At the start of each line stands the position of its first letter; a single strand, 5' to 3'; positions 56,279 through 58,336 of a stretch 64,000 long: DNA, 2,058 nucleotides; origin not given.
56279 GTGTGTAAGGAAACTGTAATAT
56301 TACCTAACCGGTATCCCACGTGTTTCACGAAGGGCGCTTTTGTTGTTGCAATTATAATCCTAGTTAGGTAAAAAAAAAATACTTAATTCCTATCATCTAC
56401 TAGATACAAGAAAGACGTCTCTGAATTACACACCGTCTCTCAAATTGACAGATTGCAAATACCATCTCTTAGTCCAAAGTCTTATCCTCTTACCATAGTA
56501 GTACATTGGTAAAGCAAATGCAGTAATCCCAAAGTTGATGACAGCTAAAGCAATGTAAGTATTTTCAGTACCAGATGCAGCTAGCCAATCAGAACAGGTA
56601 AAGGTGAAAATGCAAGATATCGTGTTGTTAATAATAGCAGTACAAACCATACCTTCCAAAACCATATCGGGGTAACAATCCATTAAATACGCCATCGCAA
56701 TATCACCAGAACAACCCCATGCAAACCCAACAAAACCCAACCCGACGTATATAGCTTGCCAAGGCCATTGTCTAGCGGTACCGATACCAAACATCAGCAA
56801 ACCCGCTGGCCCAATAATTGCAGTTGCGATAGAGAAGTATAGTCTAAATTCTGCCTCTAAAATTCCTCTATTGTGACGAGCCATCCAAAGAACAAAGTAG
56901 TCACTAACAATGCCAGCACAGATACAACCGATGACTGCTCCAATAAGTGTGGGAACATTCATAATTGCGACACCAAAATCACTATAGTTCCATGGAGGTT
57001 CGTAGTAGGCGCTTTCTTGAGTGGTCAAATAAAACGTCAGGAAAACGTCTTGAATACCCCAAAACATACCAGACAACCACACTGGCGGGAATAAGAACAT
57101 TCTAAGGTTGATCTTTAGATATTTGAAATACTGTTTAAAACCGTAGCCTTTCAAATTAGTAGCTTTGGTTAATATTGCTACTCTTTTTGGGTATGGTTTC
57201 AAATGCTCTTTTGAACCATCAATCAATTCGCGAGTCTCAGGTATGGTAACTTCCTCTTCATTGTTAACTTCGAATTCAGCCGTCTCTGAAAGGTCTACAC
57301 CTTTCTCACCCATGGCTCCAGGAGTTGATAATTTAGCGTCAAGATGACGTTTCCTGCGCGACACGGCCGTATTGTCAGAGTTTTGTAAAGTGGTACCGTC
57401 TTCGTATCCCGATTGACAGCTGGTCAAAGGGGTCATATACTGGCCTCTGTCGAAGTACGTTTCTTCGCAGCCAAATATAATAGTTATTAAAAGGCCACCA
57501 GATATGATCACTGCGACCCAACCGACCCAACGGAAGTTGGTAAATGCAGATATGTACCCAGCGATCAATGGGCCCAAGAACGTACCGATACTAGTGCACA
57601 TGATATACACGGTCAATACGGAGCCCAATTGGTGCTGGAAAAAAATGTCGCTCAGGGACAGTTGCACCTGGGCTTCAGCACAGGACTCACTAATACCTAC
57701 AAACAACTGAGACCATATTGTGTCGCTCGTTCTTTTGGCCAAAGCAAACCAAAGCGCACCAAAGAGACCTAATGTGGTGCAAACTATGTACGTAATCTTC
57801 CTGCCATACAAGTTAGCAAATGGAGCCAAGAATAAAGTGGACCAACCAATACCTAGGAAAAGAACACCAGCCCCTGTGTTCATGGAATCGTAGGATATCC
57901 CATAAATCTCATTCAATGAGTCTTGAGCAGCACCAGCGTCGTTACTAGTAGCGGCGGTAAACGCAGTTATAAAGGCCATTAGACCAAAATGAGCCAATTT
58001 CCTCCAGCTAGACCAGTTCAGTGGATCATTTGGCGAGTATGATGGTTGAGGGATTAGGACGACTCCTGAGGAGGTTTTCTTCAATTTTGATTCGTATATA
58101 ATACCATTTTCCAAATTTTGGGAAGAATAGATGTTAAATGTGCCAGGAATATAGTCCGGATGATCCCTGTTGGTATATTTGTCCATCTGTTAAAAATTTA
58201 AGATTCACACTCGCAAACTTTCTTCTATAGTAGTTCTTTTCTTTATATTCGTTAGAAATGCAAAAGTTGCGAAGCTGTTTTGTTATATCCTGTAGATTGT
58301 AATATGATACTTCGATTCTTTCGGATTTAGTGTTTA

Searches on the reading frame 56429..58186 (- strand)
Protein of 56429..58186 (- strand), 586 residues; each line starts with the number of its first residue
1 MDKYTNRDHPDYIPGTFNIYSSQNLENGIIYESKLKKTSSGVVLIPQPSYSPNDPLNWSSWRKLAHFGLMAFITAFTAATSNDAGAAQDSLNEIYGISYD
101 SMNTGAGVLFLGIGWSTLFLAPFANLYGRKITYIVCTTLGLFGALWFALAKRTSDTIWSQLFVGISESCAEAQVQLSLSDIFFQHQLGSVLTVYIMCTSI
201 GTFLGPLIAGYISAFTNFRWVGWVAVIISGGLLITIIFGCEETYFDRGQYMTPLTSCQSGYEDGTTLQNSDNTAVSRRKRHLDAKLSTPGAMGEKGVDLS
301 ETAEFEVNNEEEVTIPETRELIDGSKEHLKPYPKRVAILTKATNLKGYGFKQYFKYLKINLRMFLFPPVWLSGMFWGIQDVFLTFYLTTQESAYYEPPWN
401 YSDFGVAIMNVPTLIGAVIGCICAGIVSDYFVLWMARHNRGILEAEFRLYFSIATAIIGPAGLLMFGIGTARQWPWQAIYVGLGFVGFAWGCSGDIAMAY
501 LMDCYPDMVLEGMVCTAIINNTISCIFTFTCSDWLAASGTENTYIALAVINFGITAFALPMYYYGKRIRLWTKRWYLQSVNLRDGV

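Call 13: find_homologous_proteins(query=window:56429-58186:-, max_evalue=1e-30)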
Query window:56429-58186:- (586 aa): 770 proteins with E <= 1e-30 among 8000 candidates; the best 120 are listed.
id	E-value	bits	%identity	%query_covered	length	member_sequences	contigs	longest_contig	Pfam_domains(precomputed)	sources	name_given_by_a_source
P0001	0.0e+0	1363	100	100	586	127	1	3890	PF07690.22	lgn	-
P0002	0.0e+0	1045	76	100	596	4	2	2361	PF07690.22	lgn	-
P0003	0.0e+0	1031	78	100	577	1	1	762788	PF07690.22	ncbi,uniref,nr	ncbi:LAFE_0A05776g1_1 [Lachancea fermentati]|uniref:LAFE_0A05776g1_1 n=1 Tax=Lachancea fermentati Ta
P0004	0.0e+0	1020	75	100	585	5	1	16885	PF07690.22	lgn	-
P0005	0.0e+0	1011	76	100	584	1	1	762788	PF07690.22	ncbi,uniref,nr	ncbi:LAFE_0A05754g1_1 [Lachancea fermentati]|uniref:LAFE_0A05754g1_1 n=1 Tax=Lachancea fermentati Ta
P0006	1.4e-298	1010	74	100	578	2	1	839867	PF07690.22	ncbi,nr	ncbi:LAFA_0B02212g1_1 [Lachancea sp. 'fantastica']|nr:LAFA_0B02212g1_1 [Lachancea sp. 'fantastica']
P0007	9.0e-298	1007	74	100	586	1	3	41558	PF07690.22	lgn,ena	-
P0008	4.3e-297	1005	74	100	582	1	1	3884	PF07690.22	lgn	-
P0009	6.2e-297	1004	74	100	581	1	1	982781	PF00083.31,PF07690.22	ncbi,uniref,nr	ncbi:LAME_0C02542g1_1 [Lachancea meyersii CBS 8951]|uniref:LAME_0C02542g1_1 n=1 Tax=Lachancea meyers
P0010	1.9e-296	1003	75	100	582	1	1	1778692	PF07690.22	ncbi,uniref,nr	ncbi:LAMI_0H09340g1_1 [Lachancea mirantina]|uniref:LAMI_0H09340g1_1 n=1 Tax=Lachancea mirantina TaxI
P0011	8.8e-296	1000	74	100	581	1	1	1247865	PF07690.22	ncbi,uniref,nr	ncbi:LADA_0D10660g1_1 [Lachancea dasiensis]|uniref:LADA_0D10660g1_1 n=1 Tax=Lachancea dasiensis TaxI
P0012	8.8e-296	1000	74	100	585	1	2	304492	PF07690.22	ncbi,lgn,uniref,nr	ncbi:unnamed protein product [Kluyveromyces dobzhanskii CBS 2104]|uniref:WGS project CCBQ000000000 d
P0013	1.0e-295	1000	73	100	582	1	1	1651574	PF00083.31,PF07690.22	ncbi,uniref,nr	ncbi:LANO_0E14862g1_1 [Lachancea nothofagi CBS 11611]|uniref:LANO_0E14862g1_1 n=1 Tax=Lachancea noth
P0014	6.6e-294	994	75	100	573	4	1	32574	PF07690.22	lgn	-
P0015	1.7e-293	993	73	100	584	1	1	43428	PF07690.22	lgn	-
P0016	2.0e-293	993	74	100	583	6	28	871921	PF07690.22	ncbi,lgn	ncbi:Protein HOL1 [Lachancea thermotolerans]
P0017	3.3e-293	992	75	100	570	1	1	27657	PF07690.22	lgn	-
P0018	2.1e-291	986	75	100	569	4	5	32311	PF07690.22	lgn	-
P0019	1.0e-289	980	73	100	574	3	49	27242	PF07690.22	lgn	-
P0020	8.3e-289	977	74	100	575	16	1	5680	PF07690.22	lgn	-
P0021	6.2e-286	968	71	100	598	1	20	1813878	PF07690.22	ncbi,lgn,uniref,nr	ncbi:hypothetical protein HG535_0A00150 [Zygotorulaspora mrakii]|uniref:Major facilitator superfamil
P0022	1.3e-281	954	70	100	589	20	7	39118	PF07690.22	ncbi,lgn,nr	ncbi:Protein hol1 [Kluyveromyces marxianus]|nr:Protein hol1 [Kluyveromyces marxianus] KAG0676087.1 P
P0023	9.2e-264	895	67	100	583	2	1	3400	PF07690.22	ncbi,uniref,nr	ncbi:probable Protein HOL1 [Saccharomycodes ludwigii]|uniref:Probable Protein HOL1 n=1 Tax=Saccharom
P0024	1.3e-251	855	64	100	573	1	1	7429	PF07690.22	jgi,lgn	-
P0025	1.6e-250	851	65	99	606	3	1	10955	PF07690.22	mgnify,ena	mgnify:CR=1 FL=1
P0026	2.8e-249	847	64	100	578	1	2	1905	PF07690.22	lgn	-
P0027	8.9e-248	842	63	100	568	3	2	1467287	PF07690.22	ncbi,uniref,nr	ncbi:ADR336Cp [Eremothecium gossypii ATCC 10895]|uniref:ADR336Cp n=1 Tax=Eremothecium gossypii (stra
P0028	6.0e-247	839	64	100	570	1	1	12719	PF07690.22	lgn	-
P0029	6.6e-246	836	63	100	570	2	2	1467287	PF07690.22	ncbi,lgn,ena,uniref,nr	ncbi:ADR337Cp [Eremothecium gossypii ATCC 10895]|uniref:ADR337Cp n=1 Tax=Eremothecium gossypii (stra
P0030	4.2e-245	833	63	100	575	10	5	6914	PF07690.22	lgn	-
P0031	9.4e-244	829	62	100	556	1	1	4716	PF07690.22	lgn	-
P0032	1.8e-243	828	63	100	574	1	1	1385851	PF07690.22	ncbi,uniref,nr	ncbi:Hol1p Ecym_5082 [Eremothecium cymbalariae DBVPG|uniref:Major facilitator superfamily (MFS) prof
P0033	1.0e-242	825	63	100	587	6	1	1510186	PF07690.22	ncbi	ncbi:Major facilitator superfamily transporter [Hanseniaspora valbyensis]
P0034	1.3e-239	815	63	100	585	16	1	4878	PF07690.22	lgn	-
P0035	1.4e-238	811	62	100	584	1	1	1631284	PF07690.22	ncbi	ncbi:hypothetical protein QEN19_001265 [Hanseniaspora menglaensis]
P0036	2.8e-238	811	59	100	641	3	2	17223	PF07690.22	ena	-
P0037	1.6e-237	808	62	100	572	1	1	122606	PF07690.22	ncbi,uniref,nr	ncbi:hypothetical protein WICMUC_004289 [Wickerhamomyces mucosus]|uniref:Protein HOL1 n=1 Tax=Wicker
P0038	2.2e-236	804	61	100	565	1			PF07690.22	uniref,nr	uniref:MFS transporter n=1 Tax=Cyberlindnera americana TaxID=36016 RepID=A0A5P8N8N5_9ASCO|nr:MFS tra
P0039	7.6e-234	796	63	99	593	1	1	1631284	PF07690.22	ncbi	ncbi:hypothetical protein QEN19_001266 [Hanseniaspora menglaensis]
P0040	2.8e-229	781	61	99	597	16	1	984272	PF07690.22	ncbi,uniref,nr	ncbi:Protein HOL1 [Hanseniaspora opuntiae]|uniref:Protein HOL1 n=1 Tax=Hanseniaspora opuntiae TaxID=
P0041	7.0e-228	776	60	100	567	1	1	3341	PF00083.31,PF07690.22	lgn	-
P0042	1.6e-227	775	60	100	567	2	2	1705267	PF00083.31,PF07690.22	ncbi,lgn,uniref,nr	ncbi:CYFA0S19e01420g1_1 [Cyberlindnera fabianii]|uniref:CYFA0S19e01420g1_1 n=1 Tax=Cyberlindnera fab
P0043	3.0e-225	767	60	100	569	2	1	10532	PF07690.22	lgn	-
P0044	4.0e-225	767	60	100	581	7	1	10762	PF00083.31,PF07690.22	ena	-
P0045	7.4e-225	766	59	100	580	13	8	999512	PF00083.31,PF07690.22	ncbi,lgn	ncbi:unnamed protein product [Hanseniaspora opuntiae]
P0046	8.6e-225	766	60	100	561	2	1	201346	PF00083.31,PF07690.22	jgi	jgi:MFS family permease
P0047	2.8e-222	758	59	100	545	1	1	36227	PF07690.22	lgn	-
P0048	1.5e-221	755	60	100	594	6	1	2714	PF07690.22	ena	-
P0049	4.7e-221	754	59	100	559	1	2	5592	PF00083.31,PF07690.22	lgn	-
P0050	1.6e-216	739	59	98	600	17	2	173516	PF00083.31,PF07690.22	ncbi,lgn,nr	ncbi:hypothetical protein B5S29_g472 [[Candida] boidinii]|nr:hypothetical protein B5S29_g472 [[Candi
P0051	4.9e-215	734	56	100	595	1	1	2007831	PF07690.22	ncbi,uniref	ncbi:transport protein [Scheffersomyces amazonensis]|uniref:transport protein n=1 Tax=Scheffersomyce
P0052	1.6e-212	725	57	100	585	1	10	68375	PF07690.22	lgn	-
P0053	9.2e-212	723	60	98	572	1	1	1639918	PF07690.22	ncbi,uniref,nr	ncbi:unnamed protein product [Kuraishia capsulata CBS 1993]|uniref:Major facilitator superfamily (MF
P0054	4.0e-209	714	57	100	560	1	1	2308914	PF07690.22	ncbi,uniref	ncbi:histidinol and sodium permease [Scheffersomyces coipomensis]|uniref:histidinol and sodium perme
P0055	5.4e-209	714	57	98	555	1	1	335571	PF07690.22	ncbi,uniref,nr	ncbi:hypothetical protein BABINDRAFT_15547 [Babjeviella inositovora NRRL Y-12698]|uniref:Major facil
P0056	3.3e-208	711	55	99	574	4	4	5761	PF07690.22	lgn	-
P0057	3.0e-207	708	56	100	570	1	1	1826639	PF07690.22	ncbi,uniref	ncbi:transport protein [Scheffersomyces xylosifermentans]|uniref:transport protein n=1 Tax=Scheffers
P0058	4.9e-207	707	55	98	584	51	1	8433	PF07690.22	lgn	-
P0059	1.0e-206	706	55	98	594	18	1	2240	PF07690.22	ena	-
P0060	1.4e-206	706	54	98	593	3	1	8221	PF07690.22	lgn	-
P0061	2.2e-206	705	55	100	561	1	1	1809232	PF07690.22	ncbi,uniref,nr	ncbi:uncharacterized protein SPAPADRAFT_50878 [Spathaspora passalidarum NRRL Y-27907]|uniref:Protein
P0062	3.4e-206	705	55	98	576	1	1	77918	PF07690.22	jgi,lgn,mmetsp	mmetsp:Transcript_2/g.2 ORF Transcript_2/g.2 Transcript_2/m.2 type:complete len:577 (+) Transcript_2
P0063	5.4e-206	704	56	100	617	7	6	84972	PF07690.22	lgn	-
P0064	5.6e-206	704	54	99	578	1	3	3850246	PF07690.22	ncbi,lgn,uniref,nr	ncbi:hypothetical_protein [Candidozyma auris]|uniref:hypothetical_protein n=1 Tax=Candidozyma auris 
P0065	5.8e-206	704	55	99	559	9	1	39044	PF00083.31,PF07690.22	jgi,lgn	-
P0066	8.0e-206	703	54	99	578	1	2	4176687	PF07690.22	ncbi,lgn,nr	ncbi:hypothetical protein FDK38_001734 [Candidozyma auris]|nr:hypothetical protein FDK38_001734 [[Ca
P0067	8.5e-206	703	55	100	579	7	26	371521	PF07690.22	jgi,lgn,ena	jgi:MFS family permease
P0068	1.1e-205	703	54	99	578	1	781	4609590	PF07690.22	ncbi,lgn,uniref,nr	ncbi:hypothetical protein ACI3LY_003216 [Candidozyma auris]|uniref:Histidinol and sodium permease n=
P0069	1.2e-205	703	54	99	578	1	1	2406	PF07690.22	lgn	-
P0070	1.2e-205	703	56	99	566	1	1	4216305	PF00083.31,PF07690.22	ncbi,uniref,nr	ncbi:Hol1 protein [Saccharomycopsis crataegensis]|uniref:Hol1 protein n=1 Tax=Saccharomycopsis crata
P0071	1.4e-205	703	55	99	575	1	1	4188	PF00083.31,PF07690.22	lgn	-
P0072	2.0e-205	702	56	96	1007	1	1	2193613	PF13508.14,PF07690.22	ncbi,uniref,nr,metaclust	ncbi:hypothetical protein PACTADRAFT_1323 [Pachysolen tannophilus NRRL Y-2460]|uniref:N-acetyltransf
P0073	2.0e-205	702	55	98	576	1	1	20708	PF07690.22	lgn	-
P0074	3.7e-205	701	54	99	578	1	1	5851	PF07690.22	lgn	-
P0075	3.9e-205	701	54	99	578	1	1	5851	PF07690.22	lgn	-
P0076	9.3e-205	700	54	99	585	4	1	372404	PF07690.22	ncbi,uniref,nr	ncbi:protein Hol1p [[Candida] railenensis]|uniref:Protein Hol1p n=1 Tax=[Candida] railenensis TaxID=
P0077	1.7e-204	699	56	99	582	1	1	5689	PF07690.22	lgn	-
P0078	1.8e-204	699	54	99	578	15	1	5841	PF07690.22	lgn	-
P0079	2.1e-204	699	56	99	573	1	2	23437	PF07690.22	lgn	-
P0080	3.1e-204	698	54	99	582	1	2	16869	PF07690.22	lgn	-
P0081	5.6e-204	697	54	100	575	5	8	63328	PF07690.22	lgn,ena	-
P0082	1.0e-203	696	54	100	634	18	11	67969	PF07690.22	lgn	-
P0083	1.1e-203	696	54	99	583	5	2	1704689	PF07690.22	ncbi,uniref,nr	ncbi:hypothetical protein DIURU_004151 [Diutina rugosa]|uniref:Major facilitator superfamily (MFS) p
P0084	2.3e-203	695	55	98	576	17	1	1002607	PF07690.22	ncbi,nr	ncbi:unnamed protein product [Debaryomyces tyrocola]|nr:unnamed protein product [Debaryomyces tyroco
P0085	3.4e-203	695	55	99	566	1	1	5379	PF07690.22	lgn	-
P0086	3.8e-203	694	55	100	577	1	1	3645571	PF07690.22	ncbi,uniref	ncbi:histidinol and sodium permease [Scheffersomyces xylosifermentans]|uniref:histidinol and sodium 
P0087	4.8e-203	694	52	99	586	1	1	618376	PF07690.22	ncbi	ncbi:protein Hol1p [[Candida] anglica]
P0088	7.4e-203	694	54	98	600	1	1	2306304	PF00083.31,PF07690.22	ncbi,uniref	ncbi:uncharacterized protein LODBEIA_P29130 [Lodderomyces beijingensis]|uniref:Major facilitator sup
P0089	7.6e-203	693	55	100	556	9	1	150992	PF07690.22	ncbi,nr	ncbi:hypothetical protein KL935_005130 [Ogataea polymorpha]|nr:hypothetical protein KL935_005130 [Og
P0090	7.9e-203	693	52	99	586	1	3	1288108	PF07690.22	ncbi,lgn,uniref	ncbi:protein Hol1p [[Candida] anglica]|uniref:Protein Hol1p n=1 Tax=[Candida] anglica TaxID=148631 R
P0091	1.1e-202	693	54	99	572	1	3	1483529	PF07690.22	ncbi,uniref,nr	ncbi:Major Facilitator Superfamily protein [Clavispora lusitaniae]|uniref:Major facilitator superfam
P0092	1.3e-202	693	54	100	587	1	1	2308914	PF07690.22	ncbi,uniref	ncbi:putative major-facilitator-like ion transporter [Scheffersomyces coipomensis]|uniref:putative m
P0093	1.8e-202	692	54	99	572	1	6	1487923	PF07690.22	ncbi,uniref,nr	ncbi:hypothetical protein EJF18_50367 [Clavispora lusitaniae]|uniref:MFS-type transporter n=2 Tax=Cl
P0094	2.4e-202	692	54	100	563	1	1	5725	PF07690.22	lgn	-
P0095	4.1e-202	691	54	100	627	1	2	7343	PF00083.31,PF07690.22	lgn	-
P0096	4.1e-202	691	53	99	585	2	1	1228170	PF07690.22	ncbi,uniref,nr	ncbi:protein Hol1p [[Candida] railenensis]|uniref:Protein Hol1p n=1 Tax=[Candida] railenensis TaxID=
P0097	4.2e-202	691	54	99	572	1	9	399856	PF07690.22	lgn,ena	-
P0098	4.7e-202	691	54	98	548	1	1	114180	PF07690.22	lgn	-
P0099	5.1e-202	691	54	98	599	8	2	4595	PF07690.22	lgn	-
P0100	5.1e-202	691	55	99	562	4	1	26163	PF07690.22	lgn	-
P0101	5.8e-202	691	54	98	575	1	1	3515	PF07690.22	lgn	-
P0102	6.6e-202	690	54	99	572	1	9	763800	PF07690.22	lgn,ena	-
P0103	7.6e-202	690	54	99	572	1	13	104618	PF07690.22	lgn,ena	-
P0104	9.7e-202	690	54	98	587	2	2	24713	PF00083.31,PF07690.22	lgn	-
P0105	1.0e-201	690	54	98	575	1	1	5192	PF07690.22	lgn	-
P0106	1.3e-201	689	54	98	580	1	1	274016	PF07690.22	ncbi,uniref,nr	ncbi:hypothetical protein KGF56_004565 [Candida oxycetoniae]|uniref:Protein HOL1 n=1 Tax=Candida oxy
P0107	1.5e-201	689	54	98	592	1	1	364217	PF07690.22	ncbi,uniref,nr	ncbi:hypothetical protein KGF57_003721 [Candida theae]|uniref:Major facilitator superfamily (MFS) pr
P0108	1.8e-201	689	55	100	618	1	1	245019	PF07690.22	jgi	jgi:MFS family permease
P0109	2.3e-201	689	54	98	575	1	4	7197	PF07690.22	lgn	-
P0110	3.4e-201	688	54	98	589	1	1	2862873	PF07690.22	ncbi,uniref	ncbi:uncharacterized protein LODBEIA_P07050 [Lodderomyces beijingensis]|uniref:Protein HOL1 n=1 Tax=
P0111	3.8e-201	688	54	98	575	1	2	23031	PF07690.22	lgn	-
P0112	4.8e-201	688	54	100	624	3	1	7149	PF07690.22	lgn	-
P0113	8.3e-201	687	54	99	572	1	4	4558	PF07690.22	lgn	-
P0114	9.0e-201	687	54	99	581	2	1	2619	PF07690.22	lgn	-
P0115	1.2e-200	686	54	99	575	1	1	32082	PF07690.22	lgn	-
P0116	1.3e-200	686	55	100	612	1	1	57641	PF07690.22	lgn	-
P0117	1.3e-200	686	54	100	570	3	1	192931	PF00083.31,PF07690.22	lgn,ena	-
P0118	1.6e-200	686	54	100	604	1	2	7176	PF07690.22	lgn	-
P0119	2.2e-200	685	54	98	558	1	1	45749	PF07690.22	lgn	-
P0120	3.0e-200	685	53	98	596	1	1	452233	PF07690.22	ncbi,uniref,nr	ncbi:hypothetical protein CANMA_002104 [Candida margitis]|uniref:uncharacterized protein n=1 Tax=Can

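Call 14: find_encoding_contigs(protein=P0004, flank=2500, max_places=2)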
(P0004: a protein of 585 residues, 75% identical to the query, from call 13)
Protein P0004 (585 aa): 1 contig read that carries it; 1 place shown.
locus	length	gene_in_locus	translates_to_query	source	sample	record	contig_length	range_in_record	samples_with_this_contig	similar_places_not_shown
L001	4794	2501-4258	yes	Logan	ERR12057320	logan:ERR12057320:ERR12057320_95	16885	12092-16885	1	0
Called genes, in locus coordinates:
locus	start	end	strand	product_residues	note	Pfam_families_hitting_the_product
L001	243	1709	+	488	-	PF04056:Ssl1, PF13519:VWA_2, PF07975:C1_4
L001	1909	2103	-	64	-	-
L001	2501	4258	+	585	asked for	PF07690:MFS_1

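Call 15: find_encoding_contigs(protein=P0003, flank=4000, max_places=1)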
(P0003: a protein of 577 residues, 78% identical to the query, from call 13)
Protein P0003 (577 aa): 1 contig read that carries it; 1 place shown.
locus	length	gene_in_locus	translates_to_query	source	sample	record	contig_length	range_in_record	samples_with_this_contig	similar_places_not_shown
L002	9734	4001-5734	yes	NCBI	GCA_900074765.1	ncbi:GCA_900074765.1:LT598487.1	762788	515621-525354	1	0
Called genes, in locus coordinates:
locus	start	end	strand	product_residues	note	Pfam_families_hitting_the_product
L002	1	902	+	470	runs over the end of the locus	PF04056:Ssl1, PF13519:VWA_2, PF07975:C1_4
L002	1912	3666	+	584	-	PF07690:MFS_1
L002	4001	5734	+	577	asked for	PF07690:MFS_1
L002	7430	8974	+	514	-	-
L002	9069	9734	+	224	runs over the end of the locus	-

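Call 16: find_encoding_contigs(protein=P0021, flank=2500, max_places=1)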
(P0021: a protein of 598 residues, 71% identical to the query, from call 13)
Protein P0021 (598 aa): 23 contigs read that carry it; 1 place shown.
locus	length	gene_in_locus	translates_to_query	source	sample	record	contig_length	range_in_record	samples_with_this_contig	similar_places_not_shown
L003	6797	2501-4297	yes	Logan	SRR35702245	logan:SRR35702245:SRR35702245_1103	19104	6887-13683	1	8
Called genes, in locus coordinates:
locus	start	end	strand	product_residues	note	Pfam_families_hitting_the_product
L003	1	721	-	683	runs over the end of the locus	PF01794:Ferric_reduct, PF08022:FAD_binding_8, PF08030:NAD_binding_6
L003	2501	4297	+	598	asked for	PF07690:MFS_1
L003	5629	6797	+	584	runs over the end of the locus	PF00324:AA_permease, PF13520:AA_permease_2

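Call 17: find_encoding_contigs(protein=P0012, flank=2500, max_places=1)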
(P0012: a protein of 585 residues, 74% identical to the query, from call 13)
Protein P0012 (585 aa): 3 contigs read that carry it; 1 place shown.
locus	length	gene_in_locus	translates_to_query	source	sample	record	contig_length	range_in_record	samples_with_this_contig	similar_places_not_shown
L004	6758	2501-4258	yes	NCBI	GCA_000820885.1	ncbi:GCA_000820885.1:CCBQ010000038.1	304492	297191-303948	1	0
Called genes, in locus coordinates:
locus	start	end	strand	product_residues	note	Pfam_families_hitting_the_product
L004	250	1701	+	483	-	PF13519:VWA_2, PF04056:Ssl1, PF07975:C1_4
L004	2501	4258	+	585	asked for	PF07690:MFS_1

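Call 20: list_cluster_members(proteins=[P0001, P0002])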
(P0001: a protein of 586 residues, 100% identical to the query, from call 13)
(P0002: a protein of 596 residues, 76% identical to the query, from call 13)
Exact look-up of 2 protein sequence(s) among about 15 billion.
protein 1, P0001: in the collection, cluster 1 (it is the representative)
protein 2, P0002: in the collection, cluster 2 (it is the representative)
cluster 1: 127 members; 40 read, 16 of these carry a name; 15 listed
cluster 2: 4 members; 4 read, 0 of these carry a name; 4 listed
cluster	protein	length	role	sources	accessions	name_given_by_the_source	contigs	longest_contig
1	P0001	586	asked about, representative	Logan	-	-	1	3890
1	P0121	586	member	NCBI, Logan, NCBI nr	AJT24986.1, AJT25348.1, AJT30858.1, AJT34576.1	Hol1p [Saccharomyces cerevisiae YJM1388]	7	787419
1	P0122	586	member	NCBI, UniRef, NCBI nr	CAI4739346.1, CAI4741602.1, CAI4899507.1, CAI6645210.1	CLL_collapsed_G0047660.mRNA.1.CDS.1 [Saccharomyces cerevisiae] | K7_Hol1p n=1 Tax=Saccharomyces cerevisiae (strain Kyokai no. 7 / NBRC 101557) ... | CLN_G0047550.mRNA.1.CDS.1 [Saccharomyces cerevisiae]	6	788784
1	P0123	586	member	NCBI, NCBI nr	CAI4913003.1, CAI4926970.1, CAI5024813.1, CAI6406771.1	CGH_1_collapsed_G0047760.mRNA.1.CDS.1 [Saccharomyces cerevisiae] | CGH_1_HP_G0011550.mRNA.1.CDS.1 [Saccharomyces cerevisiae]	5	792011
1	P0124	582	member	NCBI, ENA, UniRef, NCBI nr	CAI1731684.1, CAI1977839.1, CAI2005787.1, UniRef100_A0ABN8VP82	hypothetical protein SEUBUCD646_0G00180 [Saccharomyces eubayanus] | Uncharacterized protein n=1 Tax=Saccharomyces eubayanus TaxID=1080349 ... | hypothetical protein SEUBUCD646_0N03710 [Saccharomyces eubayanus]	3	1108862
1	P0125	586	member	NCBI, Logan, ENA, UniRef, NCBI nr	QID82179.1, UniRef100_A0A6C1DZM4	Protein hol1 [Saccharomyces pastorianus] | Protein hol1 n=1 Tax=Saccharomyces pastorianus TaxID=27292 RepID=A0A6C1DZM4_SACPS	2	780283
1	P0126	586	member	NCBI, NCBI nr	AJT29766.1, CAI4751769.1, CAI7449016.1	Hol1p [Saccharomyces cerevisiae YJM1444]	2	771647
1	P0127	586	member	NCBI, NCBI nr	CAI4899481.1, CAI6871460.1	AFH_G0047650.mRNA.1.CDS.1 [Saccharomyces cerevisiae]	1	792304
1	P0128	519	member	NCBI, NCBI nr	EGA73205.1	Hol1p [Saccharomyces cerevisiae AWRI796]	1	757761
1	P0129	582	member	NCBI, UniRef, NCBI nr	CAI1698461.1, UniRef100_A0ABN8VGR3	hypothetical protein SEUBUCD650_0N03700 [Saccharomyces eubayanus] | Uncharacterized protein n=1 Tax=Saccharomyces eubayanus TaxID=1080349 ...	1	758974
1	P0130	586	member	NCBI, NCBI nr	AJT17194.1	Hol1p [Saccharomyces cerevisiae YJM1244]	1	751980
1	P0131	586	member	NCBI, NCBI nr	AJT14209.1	Hol1p [Saccharomyces cerevisiae YJM1083]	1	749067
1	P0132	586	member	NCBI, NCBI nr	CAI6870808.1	AAB_G0047350.mRNA.1.CDS.1 [Saccharomyces cerevisiae]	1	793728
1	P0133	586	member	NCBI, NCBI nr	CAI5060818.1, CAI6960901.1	AVN_HP_G0083600.mRNA.1.CDS.1 [Saccharomyces cerevisiae]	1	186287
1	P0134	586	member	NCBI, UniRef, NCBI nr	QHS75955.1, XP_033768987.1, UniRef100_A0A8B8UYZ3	Hol1p [Saccharomyces paradoxus] | Hol1p n=1 Tax=Saccharomyces paradoxus TaxID=27291 RepID=A0A8B8UYZ3_SACPA | Hol1 [Saccharomyces paradoxus]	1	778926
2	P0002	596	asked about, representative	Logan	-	-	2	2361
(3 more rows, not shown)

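Call 21: find_encoding_contigs(protein=P0124, flank=2000, max_places=3)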
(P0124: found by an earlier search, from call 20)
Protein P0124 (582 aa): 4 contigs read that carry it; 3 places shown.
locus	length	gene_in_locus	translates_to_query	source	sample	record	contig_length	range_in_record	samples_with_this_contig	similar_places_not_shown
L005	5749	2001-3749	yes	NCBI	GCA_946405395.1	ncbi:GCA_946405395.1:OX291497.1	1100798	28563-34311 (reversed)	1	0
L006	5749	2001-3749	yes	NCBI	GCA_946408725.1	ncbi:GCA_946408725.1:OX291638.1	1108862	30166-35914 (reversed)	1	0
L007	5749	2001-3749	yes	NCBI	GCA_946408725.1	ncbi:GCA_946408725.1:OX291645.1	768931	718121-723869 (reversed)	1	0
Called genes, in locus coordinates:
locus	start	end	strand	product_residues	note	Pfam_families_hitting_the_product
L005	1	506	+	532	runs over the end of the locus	PF13520:AA_permease_2, PF00324:AA_permease (faint)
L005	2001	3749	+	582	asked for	PF07690:MFS_1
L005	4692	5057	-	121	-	PF00660:SRP1_TIP1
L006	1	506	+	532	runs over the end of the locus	PF13520:AA_permease_2, PF00324:AA_permease (faint)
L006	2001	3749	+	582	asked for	PF07690:MFS_1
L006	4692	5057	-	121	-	PF00660:SRP1_TIP1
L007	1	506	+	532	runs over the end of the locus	PF13520:AA_permease_2, PF00324:AA_permease (faint)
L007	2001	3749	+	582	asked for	PF07690:MFS_1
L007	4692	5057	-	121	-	PF00660:SRP1_TIP1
